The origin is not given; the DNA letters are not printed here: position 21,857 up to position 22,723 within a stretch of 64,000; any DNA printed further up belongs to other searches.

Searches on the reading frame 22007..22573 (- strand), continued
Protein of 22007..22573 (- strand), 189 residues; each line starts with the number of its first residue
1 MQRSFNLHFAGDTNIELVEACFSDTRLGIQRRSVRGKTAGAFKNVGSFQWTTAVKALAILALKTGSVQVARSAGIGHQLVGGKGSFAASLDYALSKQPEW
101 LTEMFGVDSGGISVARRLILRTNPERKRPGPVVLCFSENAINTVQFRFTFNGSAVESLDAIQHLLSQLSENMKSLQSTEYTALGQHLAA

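Call 61: search_protein_families(library=pfam, proteins=[L040:2461-3177:-, L040:3220-3912:-, L040:5428-6186:-, L040:7739-8962:+, L040:9251-10408:+, L040:10483-11247:+, L040:12176-13429:+, L040:13435-13992:+, L040:1701-2201:-, L034:241-1851:-], max_evalue=0.01)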
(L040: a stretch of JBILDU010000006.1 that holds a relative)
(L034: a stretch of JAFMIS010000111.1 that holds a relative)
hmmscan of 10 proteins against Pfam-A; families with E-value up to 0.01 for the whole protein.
L040:2461-3177:- (239 aa): 10 families
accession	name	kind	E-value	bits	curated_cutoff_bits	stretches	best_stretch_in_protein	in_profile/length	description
PF09445.16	Methyltransf_15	-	2e-26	92.9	22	1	87-212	3-135/165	RNA cap guanine-N2 methyltransferase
PF01170.24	UPF0020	-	4.7e-08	33.4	22.3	1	77-163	21-134/197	RMKL-like, methyltransferase domain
PF13649.12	Methyltransf_25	-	7e-08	33.5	27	1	88-145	1-58/97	Methyltransferase domain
PF02475.24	TRM5-TYW2_MTfase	-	6.1e-07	30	28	1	84-159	36-113/164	TRM5/TYW2 methyltransferase domain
PF03602.21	Cons_hypoth95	-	1.1e-06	28.9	24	1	83-165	40-128/182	Conserved hypothetical protein 95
PF13847.12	Methyltransf_31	-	1.2e-06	28.7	27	1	84-153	3-77/145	Methyltransferase domain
PF08241.18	Methyltransf_11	-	4e-05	24.6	21.2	1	89-144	1-53/95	Methyltransferase domain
PF05175.20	MTS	-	0.0004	20.5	23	1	86-160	33-108/170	Methyltransferase small domain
PF01596.23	Methyltransf_3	-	0.00047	19.9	22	1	99-153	61-116/204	O-methyltransferase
PF01555.25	N6_N4_Mtase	-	0.00095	19.6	26.7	1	84-122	181-219/221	DNA methylase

L040:3220-3912:- (231 aa): 10 families
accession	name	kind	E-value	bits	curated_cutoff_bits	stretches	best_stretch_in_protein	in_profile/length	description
PF09445.16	Methyltransf_15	-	3.7e-29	101.8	22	1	78-206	2-137/165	RNA cap guanine-N2 methyltransferase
PF01170.24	UPF0020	-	9.8e-08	32.4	22.3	1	75-153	27-132/197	RMKL-like, methyltransferase domain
PF02475.24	TRM5-TYW2_MTfase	-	6.5e-07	29.9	28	1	60-149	19-111/164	TRM5/TYW2 methyltransferase domain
PF03602.21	Cons_hypoth95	-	2.5e-06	27.7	24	1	72-154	37-125/182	Conserved hypothetical protein 95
PF02086.21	MethyltransfD12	-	1.6e-05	25.2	22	1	76-114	20-58/253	D12 class N6 adenine-specific DNA methyltransferase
PF13847.12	Methyltransf_31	-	2.9e-05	24.2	27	1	76-140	3-69/145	Methyltransferase domain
PF13649.12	Methyltransf_25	-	9.5e-05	23.5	27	1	80-147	1-69/97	Methyltransferase domain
PF01555.25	N6_N4_Mtase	-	0.0046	17.4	26.7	1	70-115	181-220/221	DNA methylase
PF01189.24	Methyltr_RsmB-F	-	0.0048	17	27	1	77-154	9-91/199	16S rRNA methyltransferase RsmB/F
PF08241.18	Methyltransf_11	-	0.0072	17.4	21.2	0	82-147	2-65/95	Methyltransferase domain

L040:5428-6186:- (253 aa): 12 families
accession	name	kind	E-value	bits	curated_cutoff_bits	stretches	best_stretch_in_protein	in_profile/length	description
PF08241.18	Methyltransf_11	-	2.1e-19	70.4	21.2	1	43-137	1-95/95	Methyltransferase domain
PF13649.12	Methyltransf_25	-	1.1e-18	68.1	27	1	43-133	2-97/97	Methyltransferase domain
PF13847.12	Methyltransf_31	-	4.4e-12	46.4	27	1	41-137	6-109/145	Methyltransferase domain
PF08242.18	Methyltransf_12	-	7.1e-11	43.1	30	1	43-135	1-98/98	Methyltransferase domain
PF03848.20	TehB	-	6.8e-09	35.9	20.4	1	40-114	32-110/193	Tellurite resistance protein TehB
PF13489.12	Methyltransf_23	-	1.5e-08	34.9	27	1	31-150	15-129/164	Methyltransferase domain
PF05401.17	NodS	-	7.5e-07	29.6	24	1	34-140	39-147/201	Nodulation protein S (NodS)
PF01209.24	Ubie_methyltran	-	4e-06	26.8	20.1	1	40-138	49-152/233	ubiE/COQ5 methyltransferase family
PF05175.20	MTS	-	2e-05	24.7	23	1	28-142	22-143/170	Methyltransferase small domain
PF03141.22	Methyltransf_29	-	0.00011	21.4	23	1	36-140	115-220/506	Putative S-adenosyl-L-methionine-dependent methyltransferase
PF05891.18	Methyltransf_PK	-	0.0012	18.9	27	1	26-144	43-166/218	AdoMet dependent proline di-methyltransferase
PF05148.21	Methyltransf_8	-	0.0018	18.6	27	1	9-137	44-156/219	Hypothetical methyltransferase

L040:7739-8962:+ (408 aa): 1 family
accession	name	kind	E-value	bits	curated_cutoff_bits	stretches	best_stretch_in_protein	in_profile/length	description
PF02133.21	Transp_cyt_pur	-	1.3e-24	87.2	23.5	1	13-353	11-384/440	Permease for cytosine/purines, uracil, thiamine, allantoin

L040:9251-10408:+ (386 aa): 0 families

L040:10483-11247:+ (255 aa): 5 families
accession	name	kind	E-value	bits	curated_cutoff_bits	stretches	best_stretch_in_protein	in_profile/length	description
PF13489.12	Methyltransf_23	-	5.1e-06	26.8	27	1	32-158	6-131/164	Methyltransferase domain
PF13649.12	Methyltransf_25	-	3.9e-05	24.7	27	1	51-139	1-97/97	Methyltransferase domain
PF08242.18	Methyltransf_12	-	4.5e-05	24.5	30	1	52-141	1-98/98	Methyltransferase domain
PF08241.18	Methyltransf_11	-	0.0034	18.4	21.2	1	53-143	2-95/95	Methyltransferase domain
PF00398.26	RrnaAD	-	0.0048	16.5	24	1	47-87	30-70/263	Ribosomal RNA adenine dimethylase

L040:12176-13429:+ (418 aa): 0 families

L040:13435-13992:+ (186 aa): 1 family
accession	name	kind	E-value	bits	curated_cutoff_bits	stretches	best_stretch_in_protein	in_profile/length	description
PF00856.33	SET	-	4.4e-13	50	22.4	1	21-112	1-104/105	SET domain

L040:1701-2201:- (167 aa): 2 families
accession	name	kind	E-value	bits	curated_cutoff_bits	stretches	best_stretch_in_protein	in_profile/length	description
PF13279.12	4HBT_2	-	3e-17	63.6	25.5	1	37-154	2-120/122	Thioesterase-like superfamily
PF01643.23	Acyl-ACP_TE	-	4.7e-05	23.6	23.7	1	79-154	55-129/131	Acyl-ACP thioesterase N-terminal domain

L034:241-1851:- (537 aa): 0 families

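Call 83: search_protein_families(library=phrogs, proteins=[window:22007-22573:-, L040:3930-5417:-, L040:9251-10408:+, L040:12176-13429:+], max_evalue=0.01)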
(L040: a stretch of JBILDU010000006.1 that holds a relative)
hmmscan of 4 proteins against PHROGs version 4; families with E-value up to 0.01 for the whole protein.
window:22007-22573:- (189 aa): 0 families

L040:3930-5417:- (496 aa): 0 families

L040:9251-10408:+ (386 aa): 0 families

L040:12176-13429:+ (418 aa): 0 families

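Call 86: search_protein_families(library=pfam, proteins=[L023:6943-7659:-, L023:2022-3134:-, L023:8710-9888:-, L023:10178-10897:-, L023:10910-11584:-, L023:11683-13410:-, L023:13696-14739:+, L023:14751-15569:+, L023:3124-6936:-], max_evalue=0.001)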
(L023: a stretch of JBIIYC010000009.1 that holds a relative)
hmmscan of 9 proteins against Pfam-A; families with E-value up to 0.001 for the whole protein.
L023:6943-7659:- (239 aa): 0 families

L023:2022-3134:- (371 aa): 1 family
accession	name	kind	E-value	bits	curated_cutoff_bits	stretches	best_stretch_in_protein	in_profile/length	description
PF01380.27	SIS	-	1.5e-14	54.3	25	2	212-296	4-87/131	SIS domain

L023:8710-9888:- (393 aa): 1 family
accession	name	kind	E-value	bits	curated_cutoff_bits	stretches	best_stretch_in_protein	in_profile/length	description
PF00589.27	Phage_integrase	-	1.5e-31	109.9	27.1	1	225-375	23-172/172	Phage integrase family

L023:10178-10897:- (240 aa): 2 families
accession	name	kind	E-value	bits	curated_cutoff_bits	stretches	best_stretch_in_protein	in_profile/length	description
PF01551.29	Peptidase_M23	-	7.9e-31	106.6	28.7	1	136-224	2-90/96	Peptidase family M23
PF01476.26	LysM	-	3.1e-12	46.7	20.9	1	33-76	1-43/43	LysM domain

L023:10910-11584:- (225 aa): 4 families
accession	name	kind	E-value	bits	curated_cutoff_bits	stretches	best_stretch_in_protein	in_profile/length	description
PF01135.25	PCMT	-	1.3e-33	117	20.3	1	44-222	18-200/210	Protein-L-isoaspartate(D-aspartate) O-methyltransferase (PCMT)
PF13649.12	Methyltransf_25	-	4e-06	27.9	27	1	103-174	1-73/97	Methyltransferase domain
PF13847.12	Methyltransf_31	-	7.6e-05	22.9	27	1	98-179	2-87/145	Methyltransferase domain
PF08241.18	Methyltransf_11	-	0.00022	22.2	21.2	1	104-172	1-67/95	Methyltransferase domain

L023:11683-13410:- (576 aa): 5 families
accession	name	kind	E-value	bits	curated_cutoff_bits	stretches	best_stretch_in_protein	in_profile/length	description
PF09334.17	tRNA-synt_1g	-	1.1e-129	433.1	20.1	1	22-422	1-390/391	tRNA synthetases class I (M)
PF19303.5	Anticodon_3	-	4.8e-16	59.4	23.5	1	443-569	8-136/152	Anticodon binding domain of methionyl tRNA ligase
PF00133.28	tRNA-synt_1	-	1.8e-14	53.8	22.7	1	11-262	14-247/414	tRNA synthetases class I (I, L, M and V)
PF08264.19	Anticodon_1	-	1.3e-07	32.1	25.1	1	450-542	5-99/148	Anticodon-binding domain of tRNA ligase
PF01406.26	tRNA-synt_1e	-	4e-06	26.9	27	0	34-106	22-93/301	tRNA synthetases class I (C) catalytic domain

L023:13696-14739:+ (348 aa): 2 families
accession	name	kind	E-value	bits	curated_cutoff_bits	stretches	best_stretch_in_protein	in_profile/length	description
PF01556.23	DnaJ_C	-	2e-28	99.8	26.6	1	175-314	4-152/152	DnaJ C terminal domain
PF00226.36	DnaJ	-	1.1e-21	77.1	27.8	1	3-64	1-63/63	DnaJ domain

L023:14751-15569:+ (273 aa): 4 families
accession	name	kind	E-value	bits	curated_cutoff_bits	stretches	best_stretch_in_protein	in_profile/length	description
PF02390.23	Methyltransf_4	-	5.5e-05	23.1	24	1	128-158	4-34/173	Putative methyltransferase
PF13489.12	Methyltransf_23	-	0.0002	21.5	27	1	118-198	13-88/164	Methyltransferase domain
PF08242.18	Methyltransf_12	-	0.0003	21.9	30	1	130-198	1-72/98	Methyltransferase domain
PF13847.12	Methyltransf_31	-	0.00034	20.8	27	1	128-159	6-38/145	Methyltransferase domain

L023:3124-6936:- (1271 aa): 3 families
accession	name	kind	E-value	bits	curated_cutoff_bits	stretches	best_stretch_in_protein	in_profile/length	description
PF20703.3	nSTAND1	-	6e-95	319.5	27.1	1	219-610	1-365/379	Novel STAND NTPase 1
PF03781.23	FGE-sulfatase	-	6e-29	101.9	23.3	1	1076-1262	35-253/255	Sulfatase-modifying factor enzyme 1-like domain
PF13191.12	AAA_16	-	8.7e-07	30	32.6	1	235-365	3-144/167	AAA ATPase domain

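Call 88: search_protein_families(library=pfam, alignment_id=A2, max_evalue=10)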
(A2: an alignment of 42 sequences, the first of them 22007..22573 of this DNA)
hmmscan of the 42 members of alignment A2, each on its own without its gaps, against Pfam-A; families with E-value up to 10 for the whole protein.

A. member 1, window:22007-22573:- (189 aa): 0 families

B. families by the number of members that match (of 42 scanned): 7 families
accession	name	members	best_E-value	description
PF06832.18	BiPBP_C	1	0.0055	Penicillin-Binding Protein C-terminus Family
PF24828.1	DUF7713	1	0.071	Domain of unknown function (DUF7713)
PF15022.11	DUF4522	1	0.11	Protein of unknown function (DUF4522)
PF10363.15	RTP1_C1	1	0.12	Required for nuclear transport of RNA pol II C-terminus 1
PF06749.17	DUF1218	1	0.13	Protein of unknown function (DUF1218)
PF22305.2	BARF1_ig2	1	0.18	BARF1 second Ig-like domain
PF20204.3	DUF6566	1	0.26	Domain of unknown function (DUF6566)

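Call 90: find_related_loci(query=A2, collection=viral_contigs, flank=5000)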
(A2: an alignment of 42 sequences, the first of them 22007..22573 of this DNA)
Query A2 (189 aa) in viral_contigs; peptide patterns used: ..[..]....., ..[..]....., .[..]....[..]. (x = any residue, [..] = any of these).
29 stretches matched a pattern; 3 encode a relative of the query (tblastn E <= 1e-3); 3 distinct loci.
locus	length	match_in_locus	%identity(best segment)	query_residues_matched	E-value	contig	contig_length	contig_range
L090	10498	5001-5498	43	1-168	2e-38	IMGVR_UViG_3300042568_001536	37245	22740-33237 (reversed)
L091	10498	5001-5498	43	1-168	2e-38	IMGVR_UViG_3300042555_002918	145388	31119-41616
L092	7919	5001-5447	41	15-164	3e-32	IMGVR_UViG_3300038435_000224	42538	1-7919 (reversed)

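Call 96: search_solved_structures(query=L040:3930-5417:-, max_evalue=10)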
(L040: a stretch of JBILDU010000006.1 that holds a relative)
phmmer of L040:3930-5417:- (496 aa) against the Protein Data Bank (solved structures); distinct sequences matched with E-value up to 10: 3.
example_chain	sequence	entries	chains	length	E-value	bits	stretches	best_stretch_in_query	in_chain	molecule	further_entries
8zjy_D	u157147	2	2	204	1.1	11.1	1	397-447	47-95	T cell receptor delta variable 2, T cell receptor delta constant 1 | T cell receptor delta variable 2,T cell receptor delta constant 1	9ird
9j5j_A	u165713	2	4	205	1.1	11.1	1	397-447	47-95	d domain of gdTCR | d subunit of gdTCR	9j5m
8dfw_D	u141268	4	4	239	1.5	10.7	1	397-447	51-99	T cell receptor delta variable chain | T cell receptor delta variable 2, T cell receptor delta constant 1 | T cell receptor delta variable 2,T cell receptor del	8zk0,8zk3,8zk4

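Call 98: list_cluster_members(proteins=[P0002, P0016, P0022, P0038, P0041, P0045, P0078, P0123, P0140, P0155])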
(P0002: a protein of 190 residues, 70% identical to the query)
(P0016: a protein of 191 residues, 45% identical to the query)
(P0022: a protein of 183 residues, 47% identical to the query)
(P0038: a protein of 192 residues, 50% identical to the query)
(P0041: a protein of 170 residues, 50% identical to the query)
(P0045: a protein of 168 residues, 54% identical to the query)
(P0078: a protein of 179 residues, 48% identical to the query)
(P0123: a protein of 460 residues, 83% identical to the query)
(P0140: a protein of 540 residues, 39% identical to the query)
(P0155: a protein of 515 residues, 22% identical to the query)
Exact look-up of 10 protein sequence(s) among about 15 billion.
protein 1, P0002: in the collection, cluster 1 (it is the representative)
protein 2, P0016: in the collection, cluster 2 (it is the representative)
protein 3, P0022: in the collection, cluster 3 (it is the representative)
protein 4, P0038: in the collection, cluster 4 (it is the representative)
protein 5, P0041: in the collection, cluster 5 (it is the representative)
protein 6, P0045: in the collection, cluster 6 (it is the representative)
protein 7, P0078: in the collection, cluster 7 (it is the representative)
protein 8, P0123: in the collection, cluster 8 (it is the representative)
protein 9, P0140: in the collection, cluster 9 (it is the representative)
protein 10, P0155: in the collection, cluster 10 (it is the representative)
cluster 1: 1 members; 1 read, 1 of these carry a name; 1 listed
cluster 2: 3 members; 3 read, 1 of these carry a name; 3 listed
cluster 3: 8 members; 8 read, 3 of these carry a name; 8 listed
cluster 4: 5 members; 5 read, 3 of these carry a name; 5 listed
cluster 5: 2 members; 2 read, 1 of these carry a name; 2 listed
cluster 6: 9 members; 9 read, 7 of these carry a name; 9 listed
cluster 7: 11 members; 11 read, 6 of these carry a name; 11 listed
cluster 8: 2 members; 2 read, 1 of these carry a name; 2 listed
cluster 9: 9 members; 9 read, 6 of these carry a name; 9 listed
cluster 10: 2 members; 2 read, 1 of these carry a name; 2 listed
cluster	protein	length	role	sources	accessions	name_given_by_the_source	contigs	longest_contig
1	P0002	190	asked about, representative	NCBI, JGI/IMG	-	hypothetical protein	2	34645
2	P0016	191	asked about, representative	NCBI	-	-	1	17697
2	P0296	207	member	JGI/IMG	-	hypothetical protein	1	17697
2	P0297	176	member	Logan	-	-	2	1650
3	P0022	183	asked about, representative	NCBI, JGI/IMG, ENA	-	hypothetical protein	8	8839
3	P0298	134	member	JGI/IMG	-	hypothetical protein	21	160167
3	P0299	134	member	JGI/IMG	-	hypothetical protein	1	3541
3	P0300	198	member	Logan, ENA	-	-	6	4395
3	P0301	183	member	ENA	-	-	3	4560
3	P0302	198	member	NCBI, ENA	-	-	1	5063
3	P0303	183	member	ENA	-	-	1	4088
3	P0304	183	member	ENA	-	-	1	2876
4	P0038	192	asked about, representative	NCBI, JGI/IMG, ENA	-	hypothetical protein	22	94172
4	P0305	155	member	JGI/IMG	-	hypothetical protein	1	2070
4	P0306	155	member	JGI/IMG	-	hypothetical protein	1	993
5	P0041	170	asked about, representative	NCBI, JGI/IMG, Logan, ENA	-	hypothetical protein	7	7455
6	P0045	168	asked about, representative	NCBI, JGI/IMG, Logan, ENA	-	hypothetical protein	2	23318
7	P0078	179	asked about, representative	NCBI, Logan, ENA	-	-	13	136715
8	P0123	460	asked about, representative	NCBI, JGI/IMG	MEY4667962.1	MAG: hypothetical protein RL518_661 [Pseudomonadota bacterium] | hypothetical protein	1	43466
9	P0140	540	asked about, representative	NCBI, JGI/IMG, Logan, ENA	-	hypothetical protein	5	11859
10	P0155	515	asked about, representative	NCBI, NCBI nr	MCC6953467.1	MAG: hypothetical protein IT290_05070 [Deltaproteobacteria bacterium] | hypothetical protein [Deltaproteobacteria bacterium]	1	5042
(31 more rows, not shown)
